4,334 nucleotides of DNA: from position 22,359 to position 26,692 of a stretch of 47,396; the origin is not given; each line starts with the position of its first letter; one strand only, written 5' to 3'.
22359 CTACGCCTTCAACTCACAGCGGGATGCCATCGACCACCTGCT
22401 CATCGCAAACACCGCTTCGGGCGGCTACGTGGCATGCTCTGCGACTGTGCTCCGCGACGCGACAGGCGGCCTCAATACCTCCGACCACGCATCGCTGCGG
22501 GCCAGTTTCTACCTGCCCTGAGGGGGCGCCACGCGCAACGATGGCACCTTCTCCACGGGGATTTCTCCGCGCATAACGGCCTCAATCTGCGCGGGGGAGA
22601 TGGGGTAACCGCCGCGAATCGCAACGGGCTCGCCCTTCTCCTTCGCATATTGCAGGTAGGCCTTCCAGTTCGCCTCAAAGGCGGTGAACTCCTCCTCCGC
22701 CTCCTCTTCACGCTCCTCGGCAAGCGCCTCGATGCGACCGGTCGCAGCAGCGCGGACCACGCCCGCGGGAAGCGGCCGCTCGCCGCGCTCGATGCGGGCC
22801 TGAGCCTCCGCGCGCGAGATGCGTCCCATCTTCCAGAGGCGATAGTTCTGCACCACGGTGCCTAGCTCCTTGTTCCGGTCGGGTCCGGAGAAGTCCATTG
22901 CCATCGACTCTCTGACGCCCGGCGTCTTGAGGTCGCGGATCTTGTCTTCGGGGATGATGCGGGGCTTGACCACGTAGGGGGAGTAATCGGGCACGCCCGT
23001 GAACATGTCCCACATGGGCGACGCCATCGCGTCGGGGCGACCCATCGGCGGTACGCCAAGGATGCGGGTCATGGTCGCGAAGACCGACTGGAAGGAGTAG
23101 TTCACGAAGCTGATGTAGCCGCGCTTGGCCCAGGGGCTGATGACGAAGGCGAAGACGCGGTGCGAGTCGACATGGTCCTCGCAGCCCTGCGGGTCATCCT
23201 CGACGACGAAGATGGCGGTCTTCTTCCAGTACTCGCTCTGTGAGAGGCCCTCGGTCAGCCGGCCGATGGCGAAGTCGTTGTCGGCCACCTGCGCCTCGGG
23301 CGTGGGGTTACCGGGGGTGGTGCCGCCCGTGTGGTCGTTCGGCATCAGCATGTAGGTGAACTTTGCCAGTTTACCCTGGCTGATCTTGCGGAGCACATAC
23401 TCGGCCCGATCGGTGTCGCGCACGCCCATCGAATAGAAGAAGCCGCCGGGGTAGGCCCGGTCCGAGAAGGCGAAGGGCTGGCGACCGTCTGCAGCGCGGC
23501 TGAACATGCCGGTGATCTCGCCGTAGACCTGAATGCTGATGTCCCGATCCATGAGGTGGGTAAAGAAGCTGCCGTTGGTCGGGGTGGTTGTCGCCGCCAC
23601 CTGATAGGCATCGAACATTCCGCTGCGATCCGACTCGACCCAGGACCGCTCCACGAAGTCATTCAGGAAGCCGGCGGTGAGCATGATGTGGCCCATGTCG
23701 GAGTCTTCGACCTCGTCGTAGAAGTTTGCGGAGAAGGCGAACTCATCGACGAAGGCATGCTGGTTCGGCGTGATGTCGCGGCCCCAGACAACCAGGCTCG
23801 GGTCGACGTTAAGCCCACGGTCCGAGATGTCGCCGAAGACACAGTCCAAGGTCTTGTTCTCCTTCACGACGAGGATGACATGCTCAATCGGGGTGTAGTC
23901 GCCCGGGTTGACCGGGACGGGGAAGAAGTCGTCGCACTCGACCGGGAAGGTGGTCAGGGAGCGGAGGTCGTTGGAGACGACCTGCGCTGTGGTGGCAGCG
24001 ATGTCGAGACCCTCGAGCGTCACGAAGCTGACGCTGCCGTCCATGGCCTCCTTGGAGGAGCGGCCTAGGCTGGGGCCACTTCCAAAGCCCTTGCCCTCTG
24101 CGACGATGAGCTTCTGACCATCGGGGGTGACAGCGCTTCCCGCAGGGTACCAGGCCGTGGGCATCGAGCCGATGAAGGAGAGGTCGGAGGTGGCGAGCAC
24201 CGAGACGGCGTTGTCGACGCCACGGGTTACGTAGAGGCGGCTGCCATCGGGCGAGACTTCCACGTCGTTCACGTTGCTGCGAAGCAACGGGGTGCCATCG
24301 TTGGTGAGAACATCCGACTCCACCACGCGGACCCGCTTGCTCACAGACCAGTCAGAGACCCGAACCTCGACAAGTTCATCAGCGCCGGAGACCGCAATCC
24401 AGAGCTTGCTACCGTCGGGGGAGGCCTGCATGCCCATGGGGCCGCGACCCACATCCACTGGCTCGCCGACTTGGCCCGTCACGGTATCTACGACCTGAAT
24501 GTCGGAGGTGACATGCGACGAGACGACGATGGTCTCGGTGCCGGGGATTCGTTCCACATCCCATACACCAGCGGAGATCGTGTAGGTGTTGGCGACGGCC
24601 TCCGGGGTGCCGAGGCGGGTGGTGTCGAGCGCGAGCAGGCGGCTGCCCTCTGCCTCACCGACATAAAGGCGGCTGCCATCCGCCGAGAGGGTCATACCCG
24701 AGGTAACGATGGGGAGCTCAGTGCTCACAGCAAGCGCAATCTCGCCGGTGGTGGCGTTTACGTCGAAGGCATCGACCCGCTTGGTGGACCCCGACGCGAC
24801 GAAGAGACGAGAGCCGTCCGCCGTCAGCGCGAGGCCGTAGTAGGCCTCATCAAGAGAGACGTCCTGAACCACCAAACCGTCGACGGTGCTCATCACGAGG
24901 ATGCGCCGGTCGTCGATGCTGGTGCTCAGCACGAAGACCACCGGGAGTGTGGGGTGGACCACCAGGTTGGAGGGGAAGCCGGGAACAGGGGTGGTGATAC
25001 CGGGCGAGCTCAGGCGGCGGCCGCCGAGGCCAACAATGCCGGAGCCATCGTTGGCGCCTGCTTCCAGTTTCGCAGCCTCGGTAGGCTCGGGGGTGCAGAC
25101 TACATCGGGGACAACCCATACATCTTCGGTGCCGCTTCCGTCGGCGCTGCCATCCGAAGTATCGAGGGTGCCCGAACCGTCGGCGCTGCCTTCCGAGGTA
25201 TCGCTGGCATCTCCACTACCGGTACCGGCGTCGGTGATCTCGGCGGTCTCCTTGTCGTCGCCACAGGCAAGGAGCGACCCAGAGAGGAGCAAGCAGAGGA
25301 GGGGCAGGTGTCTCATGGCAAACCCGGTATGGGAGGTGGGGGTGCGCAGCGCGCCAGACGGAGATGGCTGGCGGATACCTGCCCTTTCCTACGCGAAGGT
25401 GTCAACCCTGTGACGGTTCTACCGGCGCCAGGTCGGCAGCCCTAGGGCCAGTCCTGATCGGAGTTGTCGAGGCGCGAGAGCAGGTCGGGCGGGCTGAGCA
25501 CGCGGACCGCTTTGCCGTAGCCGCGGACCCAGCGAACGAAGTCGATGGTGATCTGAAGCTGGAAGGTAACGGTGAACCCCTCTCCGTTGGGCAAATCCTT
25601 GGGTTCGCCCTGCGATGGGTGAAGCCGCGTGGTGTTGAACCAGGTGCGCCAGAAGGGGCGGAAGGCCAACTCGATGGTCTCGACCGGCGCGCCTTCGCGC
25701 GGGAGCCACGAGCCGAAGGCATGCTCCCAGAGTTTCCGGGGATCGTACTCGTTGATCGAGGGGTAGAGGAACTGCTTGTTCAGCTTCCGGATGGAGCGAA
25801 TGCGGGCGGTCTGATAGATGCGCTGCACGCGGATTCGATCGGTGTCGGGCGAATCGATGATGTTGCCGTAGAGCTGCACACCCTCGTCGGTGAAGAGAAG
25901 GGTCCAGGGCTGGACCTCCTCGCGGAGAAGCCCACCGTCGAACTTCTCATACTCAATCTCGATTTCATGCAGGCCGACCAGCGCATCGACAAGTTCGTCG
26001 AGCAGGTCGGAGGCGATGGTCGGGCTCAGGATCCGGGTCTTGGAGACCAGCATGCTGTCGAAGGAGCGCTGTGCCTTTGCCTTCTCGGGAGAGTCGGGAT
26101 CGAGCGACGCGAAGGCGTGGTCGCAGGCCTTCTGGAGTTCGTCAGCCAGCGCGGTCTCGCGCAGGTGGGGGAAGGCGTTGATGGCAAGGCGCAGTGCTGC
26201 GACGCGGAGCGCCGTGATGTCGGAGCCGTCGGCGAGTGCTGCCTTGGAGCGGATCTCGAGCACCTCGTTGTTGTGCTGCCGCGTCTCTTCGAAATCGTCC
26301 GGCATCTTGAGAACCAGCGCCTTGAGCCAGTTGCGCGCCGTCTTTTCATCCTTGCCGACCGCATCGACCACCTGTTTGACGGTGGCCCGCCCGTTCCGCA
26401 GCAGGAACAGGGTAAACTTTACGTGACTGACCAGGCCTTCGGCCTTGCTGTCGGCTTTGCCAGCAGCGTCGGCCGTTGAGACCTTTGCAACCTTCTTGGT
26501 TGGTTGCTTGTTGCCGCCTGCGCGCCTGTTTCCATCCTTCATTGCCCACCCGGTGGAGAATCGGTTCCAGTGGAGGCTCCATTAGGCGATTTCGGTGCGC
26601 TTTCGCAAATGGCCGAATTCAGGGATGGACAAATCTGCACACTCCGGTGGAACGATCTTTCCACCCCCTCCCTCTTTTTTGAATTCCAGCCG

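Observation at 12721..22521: Seven-gene secreted nuclease/phosphatase operon that reads like a disassembled ExeM/NucH extracellular nuclease with its own outer-membrane barrel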

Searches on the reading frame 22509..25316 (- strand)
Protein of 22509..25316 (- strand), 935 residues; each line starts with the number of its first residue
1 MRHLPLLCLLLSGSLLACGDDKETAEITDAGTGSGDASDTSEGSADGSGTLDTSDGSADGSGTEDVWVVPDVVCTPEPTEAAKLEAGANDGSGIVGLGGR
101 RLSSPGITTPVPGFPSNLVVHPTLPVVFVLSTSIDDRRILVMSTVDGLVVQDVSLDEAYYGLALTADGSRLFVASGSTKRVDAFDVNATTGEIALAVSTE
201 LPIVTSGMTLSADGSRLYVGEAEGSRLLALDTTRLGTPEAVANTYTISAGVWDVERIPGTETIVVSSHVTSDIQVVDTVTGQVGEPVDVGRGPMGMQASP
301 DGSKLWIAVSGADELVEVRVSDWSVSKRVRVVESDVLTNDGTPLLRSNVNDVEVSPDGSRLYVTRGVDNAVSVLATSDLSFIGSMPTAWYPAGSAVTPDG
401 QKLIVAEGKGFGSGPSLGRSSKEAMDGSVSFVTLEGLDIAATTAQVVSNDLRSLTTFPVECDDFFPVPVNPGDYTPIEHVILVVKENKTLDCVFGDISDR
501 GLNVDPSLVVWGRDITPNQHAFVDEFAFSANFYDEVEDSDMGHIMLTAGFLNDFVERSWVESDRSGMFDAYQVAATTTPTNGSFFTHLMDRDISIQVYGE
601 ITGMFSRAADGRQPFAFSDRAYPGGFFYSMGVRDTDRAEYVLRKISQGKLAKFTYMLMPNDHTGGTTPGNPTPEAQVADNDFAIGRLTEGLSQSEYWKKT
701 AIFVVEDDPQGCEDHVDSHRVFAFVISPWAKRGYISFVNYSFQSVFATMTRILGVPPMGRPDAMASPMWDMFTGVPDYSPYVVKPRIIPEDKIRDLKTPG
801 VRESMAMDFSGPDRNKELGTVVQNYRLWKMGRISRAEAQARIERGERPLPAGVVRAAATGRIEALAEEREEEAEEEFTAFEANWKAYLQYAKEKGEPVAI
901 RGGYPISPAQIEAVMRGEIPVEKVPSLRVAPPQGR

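Call 3: search_protein_families(library=pfam, proteins=[window:22509-25316:-], max_evalue=0.01)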
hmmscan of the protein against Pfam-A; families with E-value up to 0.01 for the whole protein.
window:22509-25316:- (935 aa): 4 families
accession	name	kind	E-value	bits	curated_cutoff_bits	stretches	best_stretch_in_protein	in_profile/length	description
PF04185.19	Phosphoesterase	-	1.5e-13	51.1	23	1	510-756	101-356/356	Phosphoesterase family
PF25174.1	Beta-prop_THOC3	-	2e-05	24.2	305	0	211-384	11-166/272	THOC3 beta-propeller domain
PF10282.15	Lactonase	-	9e-05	22.3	21.7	0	347-407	244-309/344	Lactonase, 7-bladed beta-propeller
PF08450.18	SGL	-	0.004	17.2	26.3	0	161-193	138-170/246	SMP-30/Gluconolactonase/LRE-like region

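Call 4: search_protein_families(library=ncbifam, proteins=[window:22509-25316:-], max_evalue=0.01)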
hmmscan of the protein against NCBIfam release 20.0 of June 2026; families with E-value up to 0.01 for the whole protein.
window:22509-25316:- (935 aa): 10 families
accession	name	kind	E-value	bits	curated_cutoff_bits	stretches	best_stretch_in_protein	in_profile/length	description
TIGR03866.1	PQQ_ABC_repeats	subfamily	2.2e-13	50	287.3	1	260-405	10-141/310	PQQ-dependent catabolism-associated beta-propeller protein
NF048007.1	MmpL3Stblzr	equivalog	2.2e-11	43.5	600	1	135-307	111-284/366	MmpL3/TtfA transport complex stabilizer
TIGR03397.1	acid_phos_Burk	subfamily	1.9e-09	37.2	362.75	1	612-758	305-455/483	acid phosphatase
TIGR02276.1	beta_rpt_yvtn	repeat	3.2e-09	36.6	27.85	1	356-396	1-41/42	beta-propeller repeat protein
NF052340.1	hydrazine_beta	equivalog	3.4e-09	36.3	560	1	207-333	37-158/372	hydrazine synthase subunit beta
NF052280.1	7_blade_YncE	equivalog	8.7e-07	28.1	400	0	161-311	175-319/338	7-bladed beta-propeller protein YncE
TIGR03396.1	PC_PLC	equivalog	3.1e-05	22.6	580.25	0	470-501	37-69/688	phosphocholine-specific phospholipase C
NF052460.1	L-NosZ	equivalog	0.0001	21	700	1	165-405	51-274/480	clade III lactonase-type nitrous-oxide reductase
NF052342.1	hydrazine_BC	exception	0.00015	20.1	1250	0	139-245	256-370/690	hydrazine synthase subunit beta-gamma fusion subunit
NF038117.1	choice_anch_I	subfamily_domain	0.00077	18.4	300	0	390-445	96-147/458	choice-of-anchor I family protein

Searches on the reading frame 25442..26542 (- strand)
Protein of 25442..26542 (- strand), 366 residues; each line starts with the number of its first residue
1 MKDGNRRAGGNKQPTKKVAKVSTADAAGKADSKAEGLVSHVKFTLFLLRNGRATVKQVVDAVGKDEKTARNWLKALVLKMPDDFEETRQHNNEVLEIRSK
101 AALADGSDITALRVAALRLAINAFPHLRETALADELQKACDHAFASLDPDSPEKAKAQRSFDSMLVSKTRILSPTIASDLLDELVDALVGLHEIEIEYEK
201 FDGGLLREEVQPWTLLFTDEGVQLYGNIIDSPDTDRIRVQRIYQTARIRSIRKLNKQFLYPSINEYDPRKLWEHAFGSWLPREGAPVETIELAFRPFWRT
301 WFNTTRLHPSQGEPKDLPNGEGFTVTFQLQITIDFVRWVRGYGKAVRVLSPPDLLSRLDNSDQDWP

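Call 18: search_protein_families(library=pfam, proteins=[window:25442-26542:-], max_evalue=0.001)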
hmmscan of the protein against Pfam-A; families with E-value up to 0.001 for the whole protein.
window:25442-26542:- (366 aa): 1 family
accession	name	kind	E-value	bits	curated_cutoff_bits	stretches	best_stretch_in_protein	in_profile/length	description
PF25583.1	WCX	-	1e-06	29.4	23.9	1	289-356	4-66/76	WCX domain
